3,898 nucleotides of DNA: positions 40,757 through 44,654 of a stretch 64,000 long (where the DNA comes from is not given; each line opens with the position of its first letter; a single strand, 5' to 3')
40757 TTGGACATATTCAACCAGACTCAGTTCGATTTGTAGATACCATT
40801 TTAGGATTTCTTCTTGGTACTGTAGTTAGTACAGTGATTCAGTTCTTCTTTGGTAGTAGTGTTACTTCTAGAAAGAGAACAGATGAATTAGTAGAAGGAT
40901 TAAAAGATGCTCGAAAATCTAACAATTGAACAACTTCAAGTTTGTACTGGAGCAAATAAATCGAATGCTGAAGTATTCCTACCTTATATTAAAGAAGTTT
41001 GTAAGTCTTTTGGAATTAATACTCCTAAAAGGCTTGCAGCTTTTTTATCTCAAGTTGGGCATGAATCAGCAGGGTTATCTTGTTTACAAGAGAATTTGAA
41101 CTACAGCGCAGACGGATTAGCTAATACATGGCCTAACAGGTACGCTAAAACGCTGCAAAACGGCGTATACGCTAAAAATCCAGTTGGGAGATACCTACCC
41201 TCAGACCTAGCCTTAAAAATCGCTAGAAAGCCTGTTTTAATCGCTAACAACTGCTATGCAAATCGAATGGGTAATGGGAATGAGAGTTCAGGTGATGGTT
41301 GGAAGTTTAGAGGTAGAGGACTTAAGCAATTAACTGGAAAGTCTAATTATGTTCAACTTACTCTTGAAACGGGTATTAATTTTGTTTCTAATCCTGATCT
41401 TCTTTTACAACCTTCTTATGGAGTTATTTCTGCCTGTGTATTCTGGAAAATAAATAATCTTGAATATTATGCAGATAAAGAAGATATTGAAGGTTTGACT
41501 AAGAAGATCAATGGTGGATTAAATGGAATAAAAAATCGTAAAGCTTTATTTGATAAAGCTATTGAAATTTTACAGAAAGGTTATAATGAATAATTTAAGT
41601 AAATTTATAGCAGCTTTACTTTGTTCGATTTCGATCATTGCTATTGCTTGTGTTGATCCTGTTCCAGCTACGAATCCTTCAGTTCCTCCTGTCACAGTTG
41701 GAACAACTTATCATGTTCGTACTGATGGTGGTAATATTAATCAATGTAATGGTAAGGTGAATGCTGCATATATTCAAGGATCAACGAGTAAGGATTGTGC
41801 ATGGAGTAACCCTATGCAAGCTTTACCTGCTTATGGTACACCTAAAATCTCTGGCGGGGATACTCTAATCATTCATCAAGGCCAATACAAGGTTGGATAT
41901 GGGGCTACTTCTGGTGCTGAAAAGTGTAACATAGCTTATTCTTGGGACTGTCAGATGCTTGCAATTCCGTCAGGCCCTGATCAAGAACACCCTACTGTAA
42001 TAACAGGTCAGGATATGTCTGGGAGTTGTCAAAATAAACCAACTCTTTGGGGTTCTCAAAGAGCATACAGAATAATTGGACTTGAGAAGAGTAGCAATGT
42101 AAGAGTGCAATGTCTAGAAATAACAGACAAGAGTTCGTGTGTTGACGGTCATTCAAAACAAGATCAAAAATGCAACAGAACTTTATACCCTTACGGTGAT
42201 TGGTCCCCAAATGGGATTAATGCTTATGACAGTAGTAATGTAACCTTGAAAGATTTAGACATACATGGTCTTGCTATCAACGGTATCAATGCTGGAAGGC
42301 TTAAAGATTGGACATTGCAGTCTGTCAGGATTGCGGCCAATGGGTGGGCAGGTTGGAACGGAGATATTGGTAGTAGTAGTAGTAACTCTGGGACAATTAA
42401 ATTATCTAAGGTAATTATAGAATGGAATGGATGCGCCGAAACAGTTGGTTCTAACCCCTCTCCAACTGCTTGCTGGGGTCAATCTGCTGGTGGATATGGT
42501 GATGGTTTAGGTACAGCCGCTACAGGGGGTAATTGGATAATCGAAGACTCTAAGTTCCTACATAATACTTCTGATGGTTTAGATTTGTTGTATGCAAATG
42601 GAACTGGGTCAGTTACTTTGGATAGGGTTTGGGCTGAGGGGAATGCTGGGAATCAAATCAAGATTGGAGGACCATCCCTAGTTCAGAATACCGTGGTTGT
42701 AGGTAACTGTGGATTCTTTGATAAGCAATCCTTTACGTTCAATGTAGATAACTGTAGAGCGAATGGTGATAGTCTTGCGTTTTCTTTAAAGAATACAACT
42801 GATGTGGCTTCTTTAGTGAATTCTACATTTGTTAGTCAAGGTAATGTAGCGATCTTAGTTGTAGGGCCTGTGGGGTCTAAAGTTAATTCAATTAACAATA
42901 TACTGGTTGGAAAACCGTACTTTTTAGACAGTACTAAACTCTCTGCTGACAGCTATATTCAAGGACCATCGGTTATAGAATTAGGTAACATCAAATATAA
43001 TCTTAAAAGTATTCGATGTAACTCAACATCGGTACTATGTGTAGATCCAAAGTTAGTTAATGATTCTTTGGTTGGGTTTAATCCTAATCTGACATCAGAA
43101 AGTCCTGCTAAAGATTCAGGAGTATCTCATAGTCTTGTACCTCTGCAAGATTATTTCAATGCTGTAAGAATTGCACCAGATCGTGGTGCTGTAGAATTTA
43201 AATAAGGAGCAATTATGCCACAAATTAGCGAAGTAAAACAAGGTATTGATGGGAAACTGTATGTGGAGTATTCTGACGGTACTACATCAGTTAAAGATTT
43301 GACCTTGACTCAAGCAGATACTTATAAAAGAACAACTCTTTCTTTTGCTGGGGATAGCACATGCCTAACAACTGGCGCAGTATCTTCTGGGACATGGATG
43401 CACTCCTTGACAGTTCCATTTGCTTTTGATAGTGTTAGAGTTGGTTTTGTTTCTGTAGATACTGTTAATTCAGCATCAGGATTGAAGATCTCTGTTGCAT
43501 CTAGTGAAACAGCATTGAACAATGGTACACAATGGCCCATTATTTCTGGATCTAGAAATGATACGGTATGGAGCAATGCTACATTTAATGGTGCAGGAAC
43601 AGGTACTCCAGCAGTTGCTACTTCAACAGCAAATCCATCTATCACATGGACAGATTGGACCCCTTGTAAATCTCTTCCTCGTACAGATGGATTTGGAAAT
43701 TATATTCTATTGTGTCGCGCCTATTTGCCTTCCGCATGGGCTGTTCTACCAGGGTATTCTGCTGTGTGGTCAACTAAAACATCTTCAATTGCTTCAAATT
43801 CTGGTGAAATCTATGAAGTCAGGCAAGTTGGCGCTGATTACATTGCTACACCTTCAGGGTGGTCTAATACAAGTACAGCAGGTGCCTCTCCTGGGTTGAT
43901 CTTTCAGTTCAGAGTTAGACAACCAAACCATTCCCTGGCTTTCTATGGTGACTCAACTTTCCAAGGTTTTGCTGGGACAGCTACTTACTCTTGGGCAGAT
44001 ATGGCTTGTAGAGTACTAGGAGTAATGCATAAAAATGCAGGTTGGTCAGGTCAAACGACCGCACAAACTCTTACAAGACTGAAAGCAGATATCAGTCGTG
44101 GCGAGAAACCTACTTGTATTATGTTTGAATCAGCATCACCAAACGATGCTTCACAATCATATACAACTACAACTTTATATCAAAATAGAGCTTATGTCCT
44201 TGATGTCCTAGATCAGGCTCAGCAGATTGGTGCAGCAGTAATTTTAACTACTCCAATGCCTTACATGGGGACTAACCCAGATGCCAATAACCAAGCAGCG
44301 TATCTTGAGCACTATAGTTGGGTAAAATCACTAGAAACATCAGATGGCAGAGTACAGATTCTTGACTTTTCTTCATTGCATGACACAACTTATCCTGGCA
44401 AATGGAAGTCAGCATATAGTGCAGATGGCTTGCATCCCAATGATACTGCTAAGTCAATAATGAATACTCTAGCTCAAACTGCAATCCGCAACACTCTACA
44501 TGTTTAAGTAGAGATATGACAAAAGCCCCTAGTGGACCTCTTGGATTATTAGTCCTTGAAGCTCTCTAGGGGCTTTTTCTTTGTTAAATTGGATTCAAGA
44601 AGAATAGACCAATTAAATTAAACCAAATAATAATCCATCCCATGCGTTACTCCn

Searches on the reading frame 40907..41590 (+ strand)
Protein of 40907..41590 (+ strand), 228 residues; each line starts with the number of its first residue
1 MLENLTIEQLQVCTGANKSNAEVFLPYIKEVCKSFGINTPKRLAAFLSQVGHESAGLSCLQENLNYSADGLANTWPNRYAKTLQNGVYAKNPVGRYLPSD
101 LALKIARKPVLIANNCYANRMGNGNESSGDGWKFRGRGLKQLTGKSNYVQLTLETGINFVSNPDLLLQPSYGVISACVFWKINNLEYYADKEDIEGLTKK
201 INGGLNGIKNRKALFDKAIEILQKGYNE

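Call 7: search_protein_families(library=pfam, proteins=[window:40907-41590:+], max_evalue=0.01)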
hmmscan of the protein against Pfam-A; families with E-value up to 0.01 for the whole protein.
window:40907-41590:+ (228 aa): 1 family
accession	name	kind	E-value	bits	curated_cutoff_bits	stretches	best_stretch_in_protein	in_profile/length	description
PF00182.24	Glyco_hydro_19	-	2.2e-05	24.8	25.5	1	129-180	102-154/232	Chitinase class I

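Call 13: search_protein_families(library=phrogs, proteins=[window:40907-41590:+], max_evalue=0.01)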
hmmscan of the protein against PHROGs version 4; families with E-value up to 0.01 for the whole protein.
window:40907-41590:+ (228 aa): 9 families
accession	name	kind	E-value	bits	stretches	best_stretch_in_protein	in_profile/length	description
phrog_181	-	lysis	2.2e-81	275.9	1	4-225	331-533/769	endolysin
phrog_9506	-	lysis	2.8e-32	113.7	2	115-221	70-192/330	endolysin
phrog_26317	-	unknown function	4e-29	102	1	111-223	8-118/119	-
phrog_14712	-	moron, auxiliary metabolic gene and host takeover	1.5e-28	100.9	2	120-217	77-182/322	chitinase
phrog_34417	-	unknown function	3.5e-19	70.2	1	117-219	74-192/326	-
phrog_1519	-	lysis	6.2e-18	66.2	1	115-220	263-378/502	endolysin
phrog_3201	-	tail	4.8e-17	61.9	1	18-225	2015-2208/2408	tail fiber protein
phrog_317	-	lysis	9.3e-16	59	1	9-219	197-356/492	endolysin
phrog_29753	-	unknown function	0.003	17.7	0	134-171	277-314/374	-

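Call 38: find_related_loci(query=window:40907-41590:+, collection=viral_contigs, flank=10000)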
Query window:40907-41590:+ (228 aa) in viral_contigs; peptide patterns used: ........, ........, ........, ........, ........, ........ (x = any residue, [..] = any of these).
27 stretches matched a pattern; 21 encode a relative of the query (tblastn E <= 1e-3); 21 distinct loci.
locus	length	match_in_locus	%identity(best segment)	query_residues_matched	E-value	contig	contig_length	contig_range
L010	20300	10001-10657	69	5-223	2e-99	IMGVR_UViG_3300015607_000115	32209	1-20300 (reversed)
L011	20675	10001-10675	65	2-226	5e-97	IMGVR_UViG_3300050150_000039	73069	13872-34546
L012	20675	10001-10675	65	2-226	5e-97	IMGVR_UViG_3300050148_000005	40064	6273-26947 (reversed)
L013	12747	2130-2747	50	9-225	2e-63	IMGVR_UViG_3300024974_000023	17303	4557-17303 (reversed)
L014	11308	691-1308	49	9-225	2e-63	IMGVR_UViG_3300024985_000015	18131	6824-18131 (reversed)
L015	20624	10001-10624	48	5-223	5e-63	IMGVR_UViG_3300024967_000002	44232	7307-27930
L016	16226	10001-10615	48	2-214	3e-56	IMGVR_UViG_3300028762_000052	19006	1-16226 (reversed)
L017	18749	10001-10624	46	5-223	2e-54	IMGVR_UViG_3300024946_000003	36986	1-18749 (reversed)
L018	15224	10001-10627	44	5-222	3e-53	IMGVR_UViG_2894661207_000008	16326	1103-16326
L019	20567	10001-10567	45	21-220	2e-52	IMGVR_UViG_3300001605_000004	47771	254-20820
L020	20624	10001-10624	42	18-226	5e-52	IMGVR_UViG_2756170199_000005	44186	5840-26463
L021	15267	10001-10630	42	5-222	6e-51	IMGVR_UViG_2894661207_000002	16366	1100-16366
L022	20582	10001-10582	46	5-204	2e-50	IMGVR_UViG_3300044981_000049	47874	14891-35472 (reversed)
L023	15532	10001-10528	47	34-223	4e-50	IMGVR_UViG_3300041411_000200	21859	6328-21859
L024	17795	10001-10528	47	34-223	8e-50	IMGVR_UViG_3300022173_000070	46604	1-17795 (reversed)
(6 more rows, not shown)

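Call 115: search_protein_families(library=pfam, proteins=[L011:10674-13370:+, L010:10690-12414:+, L010:8025-9467:+], max_evalue=0.01)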
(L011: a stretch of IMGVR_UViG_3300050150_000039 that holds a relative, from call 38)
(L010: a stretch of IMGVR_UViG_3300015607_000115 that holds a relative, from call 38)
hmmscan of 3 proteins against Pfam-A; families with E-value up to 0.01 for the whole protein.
L011:10674-13370:+ (899 aa): 0 families

L010:10690-12414:+ (575 aa): 0 families

L010:8025-9467:+ (481 aa): 1 family
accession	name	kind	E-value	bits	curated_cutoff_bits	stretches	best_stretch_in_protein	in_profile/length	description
PF13472.12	Lipase_GDSL_2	-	0.00025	22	32.9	1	69-255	2-170/178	GDSL-like Lipase/Acylhydrolase family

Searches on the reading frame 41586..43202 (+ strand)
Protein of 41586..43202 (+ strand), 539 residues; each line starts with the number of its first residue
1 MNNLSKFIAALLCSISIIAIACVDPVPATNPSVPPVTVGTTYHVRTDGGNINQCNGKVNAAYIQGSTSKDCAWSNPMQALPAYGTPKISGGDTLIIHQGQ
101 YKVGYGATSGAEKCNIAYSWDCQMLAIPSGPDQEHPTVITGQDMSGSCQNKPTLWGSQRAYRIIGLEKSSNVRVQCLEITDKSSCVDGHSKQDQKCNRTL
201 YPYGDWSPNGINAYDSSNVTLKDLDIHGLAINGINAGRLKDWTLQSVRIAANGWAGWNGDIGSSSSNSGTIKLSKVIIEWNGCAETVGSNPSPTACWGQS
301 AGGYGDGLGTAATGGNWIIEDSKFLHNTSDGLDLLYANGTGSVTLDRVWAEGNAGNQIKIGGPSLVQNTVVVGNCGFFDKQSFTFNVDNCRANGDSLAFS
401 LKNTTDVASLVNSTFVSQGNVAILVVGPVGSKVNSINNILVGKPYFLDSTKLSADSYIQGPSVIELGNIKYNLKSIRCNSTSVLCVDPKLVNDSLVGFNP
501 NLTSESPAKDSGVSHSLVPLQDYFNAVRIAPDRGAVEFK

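Call 7: search_protein_families(library=pfam, proteins=[window:41586-43202:+], max_evalue=0.01)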
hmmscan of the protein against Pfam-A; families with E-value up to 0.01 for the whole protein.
window:41586-43202:+ (539 aa): 1 family
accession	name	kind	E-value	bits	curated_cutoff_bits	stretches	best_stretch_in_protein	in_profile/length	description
PF13229.12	Beta_helix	-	0.0032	17.6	25.9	1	209-371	1-134/158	Right handed beta helix region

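Call 11: search_protein_families(library=phrogs, proteins=[window:41586-43202:+], max_evalue=0.01)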
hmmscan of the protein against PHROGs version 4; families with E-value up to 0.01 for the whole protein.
window:41586-43202:+ (539 aa): 0 families

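Call 81: search_solved_structures(query=window:41586-43202:+, max_evalue=1)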
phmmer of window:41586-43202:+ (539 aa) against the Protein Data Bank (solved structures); distinct sequences matched with E-value up to 1: 0.

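Call 84: find_homologous_proteins(query=window:41586-43202:+)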
Query window:41586-43202:+ (539 aa): 2220 proteins with E <= 0.001 among 8000 candidates; the best 120 are listed.
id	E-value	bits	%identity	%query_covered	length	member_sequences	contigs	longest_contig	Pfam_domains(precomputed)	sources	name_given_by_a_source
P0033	0.0e+0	1235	100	100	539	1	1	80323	-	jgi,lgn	-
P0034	7.1e-214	730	63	93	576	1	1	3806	-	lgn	-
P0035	2.2e-192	659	56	95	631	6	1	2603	PF00801.27,PF18911.7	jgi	jgi:PKD repeat protein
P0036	6.7e-187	640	61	86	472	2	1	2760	PF13229.13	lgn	-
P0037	7.6e-184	630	55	93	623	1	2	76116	PF00801.27,PF18911.7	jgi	jgi:PKD domain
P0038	1.4e-183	630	56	94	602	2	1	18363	-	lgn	-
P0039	8.3e-173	594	53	93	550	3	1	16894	-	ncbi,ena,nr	ncbi:MAG TPA: choice-of-anchor Q domain-containing protein [Ideonella sp.]|nr:choice-of-anchor Q dom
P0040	1.2e-169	584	53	92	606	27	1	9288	PF13229.13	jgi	jgi:hypothetical protein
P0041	1.4e-166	573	52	94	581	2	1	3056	-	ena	-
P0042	1.8e-165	570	51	93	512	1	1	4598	-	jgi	jgi:hypothetical protein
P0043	2.4e-165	569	52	93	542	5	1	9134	-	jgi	-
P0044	3.5e-165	569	51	94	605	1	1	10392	PF13229.13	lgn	-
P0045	8.9e-163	561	55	86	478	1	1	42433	-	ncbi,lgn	-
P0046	1.3e-162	560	51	91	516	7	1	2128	PF13229.13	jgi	-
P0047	1.7e-161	557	51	93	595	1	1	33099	-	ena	-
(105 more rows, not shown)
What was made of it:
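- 41586..43205 (+): Right-handed parallel beta-helix protein with a signal-like N-terminus ending in Cys (IIAIAC) and no handle. It belongs to a large bacterial family. More than 2,200 homologues; the 120 best listed are 44-63% identical, and those with a source name come from bacterial genomes (call 84).
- On Pectate-lyase-like right-handed beta-helix (the 539-aa protein): Its family is bacterial, named 'choice-of-anchor Q' or 'right-handed parallel beta-helix' (call 84).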

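Call 97: predict_structure(alignment_id=A6)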
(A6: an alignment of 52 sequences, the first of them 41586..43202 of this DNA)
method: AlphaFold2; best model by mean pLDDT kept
length: 539 residues; sequences in the alignment: 52
mean_pLDDT: 92.4   pTM: 0.89
mean pLDDT of the five models: 92.4, 91.9, 90.8, 90.5, 89.1
residues with pLDDT >= 90: 453; 70-90: 46; 50-70: 32; < 50: 8
segments of 3 or more residues with pLDDT < 50: 1-3, 21-25
pLDDT, mean of each block of 10 residues (from residue 1): 58 61 49 69 97 95 85 98 96 97 95 93 98 97 81 96 98 98 92 91 95 98 97 97 98 94 85 98 91 91 91 95 97 91 98 97 98 96 93 95 97 98 98 98 97 97 97 94 97 96 97 96 95 95
secondary structure, 60 per line:
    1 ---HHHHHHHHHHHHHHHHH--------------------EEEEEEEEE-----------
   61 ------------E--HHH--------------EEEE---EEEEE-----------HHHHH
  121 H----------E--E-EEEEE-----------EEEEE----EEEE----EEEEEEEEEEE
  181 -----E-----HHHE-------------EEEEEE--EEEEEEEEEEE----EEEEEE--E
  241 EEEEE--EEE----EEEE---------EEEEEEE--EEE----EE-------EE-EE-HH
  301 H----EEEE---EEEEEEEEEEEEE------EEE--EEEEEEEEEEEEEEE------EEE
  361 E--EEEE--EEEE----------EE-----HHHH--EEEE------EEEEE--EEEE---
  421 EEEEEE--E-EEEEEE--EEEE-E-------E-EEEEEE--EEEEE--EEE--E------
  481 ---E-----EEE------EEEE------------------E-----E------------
elements in order: H4-20 E41-49 E93-96 E100-104 H116-121 E137-141 E153-157 E162-165 E170-180 E209-214 E217-227 E232-237 E240-245 E248-250 E255-258 E268-274 E277-279 E306-309 E313-325 E332-334 E337-351 E358-361 E364-367 E370-373 H391-394 E397-400 E407-411 E414-417 E421-426 E431-436 E439-442 E454-459 E462-466 E469-471 E490-492 E499-502
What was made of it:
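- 41586..43205 (+): AlphaFold2 pLDDT 92.4 (call 97).
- On Pectate-lyase-like right-handed beta-helix (the 539-aa protein): pLDDT 92.4 (call 97).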

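Call 99: search_protein_families(library=ncbifam, proteins=[window:41586-43202:+], max_evalue=0.01)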
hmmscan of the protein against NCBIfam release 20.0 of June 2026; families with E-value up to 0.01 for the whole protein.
window:41586-43202:+ (539 aa): 0 families

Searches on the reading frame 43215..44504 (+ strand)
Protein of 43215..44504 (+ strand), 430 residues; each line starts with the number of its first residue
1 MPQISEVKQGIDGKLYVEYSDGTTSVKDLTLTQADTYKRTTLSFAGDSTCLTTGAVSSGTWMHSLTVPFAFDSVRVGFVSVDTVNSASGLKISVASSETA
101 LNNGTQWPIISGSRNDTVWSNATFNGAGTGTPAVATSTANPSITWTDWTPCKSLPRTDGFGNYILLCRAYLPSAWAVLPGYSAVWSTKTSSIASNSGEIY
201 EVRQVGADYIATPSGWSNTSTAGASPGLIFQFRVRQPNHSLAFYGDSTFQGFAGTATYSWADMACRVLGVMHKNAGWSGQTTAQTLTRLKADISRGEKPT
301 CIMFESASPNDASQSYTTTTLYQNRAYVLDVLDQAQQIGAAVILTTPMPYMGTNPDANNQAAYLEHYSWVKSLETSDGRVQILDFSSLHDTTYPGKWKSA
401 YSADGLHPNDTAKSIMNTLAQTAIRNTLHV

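Call 7: search_protein_families(library=pfam, proteins=[window:43215-44504:+], max_evalue=0.01)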
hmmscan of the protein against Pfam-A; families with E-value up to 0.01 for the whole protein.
window:43215-44504:+ (430 aa): 2 families
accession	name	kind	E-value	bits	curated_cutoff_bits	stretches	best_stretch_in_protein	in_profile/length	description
PF13472.12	Lipase_GDSL_2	-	7.7e-13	49.8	32.9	1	243-411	1-174/178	GDSL-like Lipase/Acylhydrolase family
PF00657.28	Lipase_GDSL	-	1.7e-09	38.6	23.6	1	243-416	3-204/208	GDSL-like Lipase/Acylhydrolase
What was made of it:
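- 43917..44507 (+): SGNH/GDSL hydrolase domain with GDS at residues 245-247 and DGLH at 404-407. Pfam PF13472 at 49.8 bits (cut-off 32.9) and PF00657 (call 7).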

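Call 11: search_protein_families(library=phrogs, proteins=[window:43215-44504:+], max_evalue=0.01)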
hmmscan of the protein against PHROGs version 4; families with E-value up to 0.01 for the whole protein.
window:43215-44504:+ (430 aa): 2 families
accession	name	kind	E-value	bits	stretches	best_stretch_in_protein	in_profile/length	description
phrog_6102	-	moron, auxiliary metabolic gene and host takeover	2.2e-15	57.3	1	234-416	26-217/442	lipase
phrog_14008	-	unknown function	0.0015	18.8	1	237-419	60-228/234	-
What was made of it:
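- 43305..43916 (+): Uncharacterised domain (residues 31-234) of the 430-aa protein. It contains an extra GDS tripeptide at residue 46. No family hit (calls 7, 11).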

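Call 55: find_related_loci(query=window:43215-44504:+, collection=viral_contigs, flank=10000)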
Query window:43215-44504:+ (430 aa) in viral_contigs; peptide patterns used: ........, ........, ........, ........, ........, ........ (x = any residue, [..] = any of these).
1 stretches matched a pattern, but none encodes a relative of the query by tblastn (E <= 1e-3).

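Call 82: search_solved_structures(query=window:43215-44504:+, max_evalue=1)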
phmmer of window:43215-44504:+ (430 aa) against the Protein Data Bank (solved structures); distinct sequences matched with E-value up to 1: 13.
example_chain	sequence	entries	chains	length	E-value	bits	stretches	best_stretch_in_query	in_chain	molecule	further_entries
4ppy_A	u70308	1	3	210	6.9e-07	32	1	274-428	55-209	Putative acylhydrolase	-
9hi6_A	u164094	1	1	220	4.8e-05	26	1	273-427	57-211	FI6-focused design_04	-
4rsh_A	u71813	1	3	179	0.00038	23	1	238-387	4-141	Lipolytic protein G-D-S-L family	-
9hi4_C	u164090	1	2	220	0.0012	21.4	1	272-427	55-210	FI6-focused design_03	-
9hi5_A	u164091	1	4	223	0.0017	20.9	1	272-426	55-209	GDSL-like protein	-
1yzf_A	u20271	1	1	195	0.0024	20.4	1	244-425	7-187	lipase/acylhydrolase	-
4iyj_A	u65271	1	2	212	0.0032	20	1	272-426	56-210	GDSL-like protein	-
7c2a_A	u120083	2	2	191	0.036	16.5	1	242-338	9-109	SGNH-hydrolase family esterase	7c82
7c2c_A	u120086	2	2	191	0.036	16.5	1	242-338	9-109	SGNH-hydrolase family esterase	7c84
7c2d_A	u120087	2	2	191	0.09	15.2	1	242-338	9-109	SGNH-hydrolase family esterase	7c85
7c23_A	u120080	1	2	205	0.41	13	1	242-335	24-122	Carboxylesterase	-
7c29_A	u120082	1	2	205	0.42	13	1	242-335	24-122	Carboxylesterase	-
4hf7_A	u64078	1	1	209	0.49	12.8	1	274-426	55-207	Putative acylhydrolase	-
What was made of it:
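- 43917..44507 (+): PDB SGNH hits, 4ppy_A at E=7e-7 (call 82).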

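Call 99: search_protein_families(library=ncbifam, proteins=[window:43215-44504:+], max_evalue=0.01)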
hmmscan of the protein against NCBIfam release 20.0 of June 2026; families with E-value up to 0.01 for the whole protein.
window:43215-44504:+ (430 aa): 1 family
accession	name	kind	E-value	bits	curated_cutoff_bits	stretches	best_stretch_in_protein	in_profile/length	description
NF007819.1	PRK10528.1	equivalog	0.00035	20.3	270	1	240-416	30-196/210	multifunctional acyl-CoA thioesterase I/protease I/lysophospholipase L1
